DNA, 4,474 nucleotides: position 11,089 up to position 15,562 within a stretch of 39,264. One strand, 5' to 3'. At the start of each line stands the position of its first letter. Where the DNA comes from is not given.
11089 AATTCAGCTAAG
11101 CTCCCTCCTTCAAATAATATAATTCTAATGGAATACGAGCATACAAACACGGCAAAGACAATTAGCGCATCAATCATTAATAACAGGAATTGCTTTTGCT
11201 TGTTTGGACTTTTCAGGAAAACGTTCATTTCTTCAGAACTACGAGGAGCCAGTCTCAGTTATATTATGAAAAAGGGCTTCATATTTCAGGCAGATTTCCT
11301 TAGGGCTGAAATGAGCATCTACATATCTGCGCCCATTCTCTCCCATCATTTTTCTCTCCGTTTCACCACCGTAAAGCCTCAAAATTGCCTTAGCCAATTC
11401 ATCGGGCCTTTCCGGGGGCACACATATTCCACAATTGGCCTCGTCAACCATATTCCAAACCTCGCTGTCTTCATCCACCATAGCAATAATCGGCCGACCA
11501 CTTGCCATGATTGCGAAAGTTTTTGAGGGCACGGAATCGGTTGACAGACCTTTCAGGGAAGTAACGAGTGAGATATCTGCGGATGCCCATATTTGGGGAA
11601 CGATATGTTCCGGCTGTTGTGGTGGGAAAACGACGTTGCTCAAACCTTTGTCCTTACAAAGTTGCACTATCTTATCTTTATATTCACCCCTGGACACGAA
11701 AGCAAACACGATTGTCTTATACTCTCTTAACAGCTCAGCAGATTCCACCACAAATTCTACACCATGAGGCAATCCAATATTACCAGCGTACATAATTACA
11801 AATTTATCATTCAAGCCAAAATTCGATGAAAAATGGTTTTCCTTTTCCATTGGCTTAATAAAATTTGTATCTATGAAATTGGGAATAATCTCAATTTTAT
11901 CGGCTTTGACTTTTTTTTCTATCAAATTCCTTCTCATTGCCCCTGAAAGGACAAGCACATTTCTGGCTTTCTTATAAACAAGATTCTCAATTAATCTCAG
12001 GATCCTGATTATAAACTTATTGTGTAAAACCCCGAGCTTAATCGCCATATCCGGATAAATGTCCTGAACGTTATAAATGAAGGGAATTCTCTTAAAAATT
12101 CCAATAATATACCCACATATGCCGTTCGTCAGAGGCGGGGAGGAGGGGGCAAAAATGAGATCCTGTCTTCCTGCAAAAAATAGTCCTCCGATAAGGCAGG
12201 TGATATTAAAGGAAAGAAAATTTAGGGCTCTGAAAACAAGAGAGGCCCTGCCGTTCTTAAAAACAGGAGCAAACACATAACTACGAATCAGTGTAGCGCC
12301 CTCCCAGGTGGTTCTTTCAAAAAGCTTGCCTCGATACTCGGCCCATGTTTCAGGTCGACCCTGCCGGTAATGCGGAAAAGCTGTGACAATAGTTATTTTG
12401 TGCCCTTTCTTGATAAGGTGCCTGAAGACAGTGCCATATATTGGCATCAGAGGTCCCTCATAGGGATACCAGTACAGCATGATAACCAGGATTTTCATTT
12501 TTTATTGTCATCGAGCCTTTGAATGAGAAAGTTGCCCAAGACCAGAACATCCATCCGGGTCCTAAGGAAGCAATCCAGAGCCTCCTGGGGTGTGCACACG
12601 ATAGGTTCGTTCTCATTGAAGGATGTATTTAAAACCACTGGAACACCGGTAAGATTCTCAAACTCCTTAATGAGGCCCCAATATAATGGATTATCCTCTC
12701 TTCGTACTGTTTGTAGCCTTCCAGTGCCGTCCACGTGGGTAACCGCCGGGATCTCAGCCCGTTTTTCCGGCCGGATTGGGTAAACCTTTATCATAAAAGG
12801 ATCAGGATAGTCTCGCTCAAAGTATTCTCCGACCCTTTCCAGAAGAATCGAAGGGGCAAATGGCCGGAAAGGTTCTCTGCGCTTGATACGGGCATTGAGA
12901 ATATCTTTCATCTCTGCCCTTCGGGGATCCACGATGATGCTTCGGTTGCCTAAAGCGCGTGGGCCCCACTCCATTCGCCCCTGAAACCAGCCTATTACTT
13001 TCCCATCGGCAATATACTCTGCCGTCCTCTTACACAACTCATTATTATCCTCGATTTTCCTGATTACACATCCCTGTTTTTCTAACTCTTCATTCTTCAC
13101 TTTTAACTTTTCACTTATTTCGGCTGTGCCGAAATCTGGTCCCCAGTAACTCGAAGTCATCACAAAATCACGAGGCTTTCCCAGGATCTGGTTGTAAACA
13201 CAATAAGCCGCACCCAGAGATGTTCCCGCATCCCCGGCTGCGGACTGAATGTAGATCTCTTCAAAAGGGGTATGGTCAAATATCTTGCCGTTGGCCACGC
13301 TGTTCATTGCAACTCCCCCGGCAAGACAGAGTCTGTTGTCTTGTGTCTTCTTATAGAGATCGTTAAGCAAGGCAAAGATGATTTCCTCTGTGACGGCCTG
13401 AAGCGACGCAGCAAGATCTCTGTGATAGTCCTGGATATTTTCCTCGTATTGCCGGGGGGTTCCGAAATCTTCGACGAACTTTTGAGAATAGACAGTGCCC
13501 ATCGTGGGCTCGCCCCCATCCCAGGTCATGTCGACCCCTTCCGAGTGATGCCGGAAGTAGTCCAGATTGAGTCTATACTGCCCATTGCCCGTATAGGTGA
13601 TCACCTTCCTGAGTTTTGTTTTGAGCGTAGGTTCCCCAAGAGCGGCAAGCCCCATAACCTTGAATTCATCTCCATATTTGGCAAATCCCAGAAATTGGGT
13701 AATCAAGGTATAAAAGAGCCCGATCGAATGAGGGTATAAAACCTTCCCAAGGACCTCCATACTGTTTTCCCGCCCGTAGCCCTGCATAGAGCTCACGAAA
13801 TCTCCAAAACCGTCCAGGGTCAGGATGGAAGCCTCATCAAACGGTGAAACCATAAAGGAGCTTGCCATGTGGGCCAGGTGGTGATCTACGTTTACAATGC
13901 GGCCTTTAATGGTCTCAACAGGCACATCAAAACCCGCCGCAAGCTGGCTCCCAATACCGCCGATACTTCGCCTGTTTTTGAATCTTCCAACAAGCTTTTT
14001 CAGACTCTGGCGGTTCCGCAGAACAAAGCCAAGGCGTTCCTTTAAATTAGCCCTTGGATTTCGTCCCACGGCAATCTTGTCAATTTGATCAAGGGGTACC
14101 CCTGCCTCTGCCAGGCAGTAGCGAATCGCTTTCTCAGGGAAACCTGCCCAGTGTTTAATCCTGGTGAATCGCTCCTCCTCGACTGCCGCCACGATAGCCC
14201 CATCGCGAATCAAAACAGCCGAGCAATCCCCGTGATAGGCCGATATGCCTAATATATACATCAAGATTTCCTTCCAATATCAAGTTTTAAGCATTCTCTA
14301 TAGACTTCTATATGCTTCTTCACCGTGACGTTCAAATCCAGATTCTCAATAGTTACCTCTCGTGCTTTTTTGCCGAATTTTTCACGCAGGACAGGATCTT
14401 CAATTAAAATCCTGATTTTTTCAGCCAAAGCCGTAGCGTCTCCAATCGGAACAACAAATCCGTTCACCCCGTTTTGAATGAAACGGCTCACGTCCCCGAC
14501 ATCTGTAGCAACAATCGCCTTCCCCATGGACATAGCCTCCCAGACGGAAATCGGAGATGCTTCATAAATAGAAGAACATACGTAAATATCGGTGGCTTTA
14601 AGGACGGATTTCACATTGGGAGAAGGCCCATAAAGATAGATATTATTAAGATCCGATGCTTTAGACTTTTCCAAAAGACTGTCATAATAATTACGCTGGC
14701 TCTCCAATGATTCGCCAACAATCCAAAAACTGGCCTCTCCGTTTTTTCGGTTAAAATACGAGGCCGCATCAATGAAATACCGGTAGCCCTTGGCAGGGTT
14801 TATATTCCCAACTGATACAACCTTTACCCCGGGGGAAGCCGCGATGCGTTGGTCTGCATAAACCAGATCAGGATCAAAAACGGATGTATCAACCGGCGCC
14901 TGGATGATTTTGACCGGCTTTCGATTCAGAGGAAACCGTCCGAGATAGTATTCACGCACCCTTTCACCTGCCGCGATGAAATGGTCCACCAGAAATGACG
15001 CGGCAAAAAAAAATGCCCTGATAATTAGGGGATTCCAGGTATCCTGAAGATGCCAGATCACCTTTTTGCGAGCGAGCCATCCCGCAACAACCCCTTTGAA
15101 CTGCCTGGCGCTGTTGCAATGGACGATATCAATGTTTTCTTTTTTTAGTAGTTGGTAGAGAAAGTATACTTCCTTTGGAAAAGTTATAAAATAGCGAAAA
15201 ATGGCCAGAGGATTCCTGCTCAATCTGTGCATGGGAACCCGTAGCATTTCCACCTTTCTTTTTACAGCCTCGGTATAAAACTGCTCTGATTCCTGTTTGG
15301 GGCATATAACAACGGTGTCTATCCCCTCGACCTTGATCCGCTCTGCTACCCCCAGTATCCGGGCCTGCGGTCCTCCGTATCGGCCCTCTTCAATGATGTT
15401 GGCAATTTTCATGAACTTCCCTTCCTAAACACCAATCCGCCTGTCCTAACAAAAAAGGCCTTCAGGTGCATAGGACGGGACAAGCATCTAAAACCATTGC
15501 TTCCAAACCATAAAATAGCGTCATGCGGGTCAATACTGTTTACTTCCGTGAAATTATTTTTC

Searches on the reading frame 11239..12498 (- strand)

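Call 41: search_protein_families(library=pfam, proteins=[window:11239-12498:-], max_evalue=0.00001)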
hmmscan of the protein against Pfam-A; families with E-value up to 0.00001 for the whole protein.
window:11239-12498:- (419 aa): 4 families
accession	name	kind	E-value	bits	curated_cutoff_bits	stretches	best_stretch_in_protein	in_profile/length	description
PF13692.12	Glyco_trans_1_4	-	4.5e-16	59.8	27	1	233-376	2-140/142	Glycosyl transferases group 1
PF00534.26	Glycos_transf_1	-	6.1e-16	58.9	26.4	1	225-391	8-171/172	Glycosyl transferases group 1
PF13439.12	Glyco_transf_4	-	2.8e-12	47.4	28.5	1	26-212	13-169/170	Glycosyltransferase Family 4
PF13579.12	Glyco_trans_4_4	-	8.5e-11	42.9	29.7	1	26-207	12-157/158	Glycosyl transferase 4-like domain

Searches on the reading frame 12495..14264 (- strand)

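Call 41: search_protein_families(library=pfam, proteins=[window:12495-14264:-], max_evalue=0.00001)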
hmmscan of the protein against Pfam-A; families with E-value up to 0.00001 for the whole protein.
window:12495-14264:- (589 aa): 2 families
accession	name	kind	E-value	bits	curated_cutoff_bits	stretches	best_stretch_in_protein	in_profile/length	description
PF16861.10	Carbam_trans_C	-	3.7e-74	248.3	27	1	415-583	1-170/170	Carbamoyltransferase C-terminus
PF02543.21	Carbam_trans_N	-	4.7e-63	214.1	24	1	4-353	2-345/346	Carbamoyltransferase N-terminus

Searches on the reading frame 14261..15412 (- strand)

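Call 42: search_protein_families(library=pfam, proteins=[window:14261-15412:-], max_evalue=0.00001)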
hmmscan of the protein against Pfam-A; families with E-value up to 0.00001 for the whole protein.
window:14261-15412:- (383 aa): 4 families
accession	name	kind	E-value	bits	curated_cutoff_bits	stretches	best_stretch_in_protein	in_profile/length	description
PF00534.26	Glycos_transf_1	-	2e-32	112.5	26.4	1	197-352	17-171/172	Glycosyl transferases group 1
PF13692.12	Glyco_trans_1_4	-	1.5e-28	100.3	27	1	197-339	3-142/142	Glycosyl transferases group 1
PF13439.12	Glyco_transf_4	-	3.7e-15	56.8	28.5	1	12-177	1-169/170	Glycosyltransferase Family 4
PF13579.12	Glyco_trans_4_4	-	4.8e-09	37.2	29.7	1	13-159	1-145/158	Glycosyl transferase 4-like domain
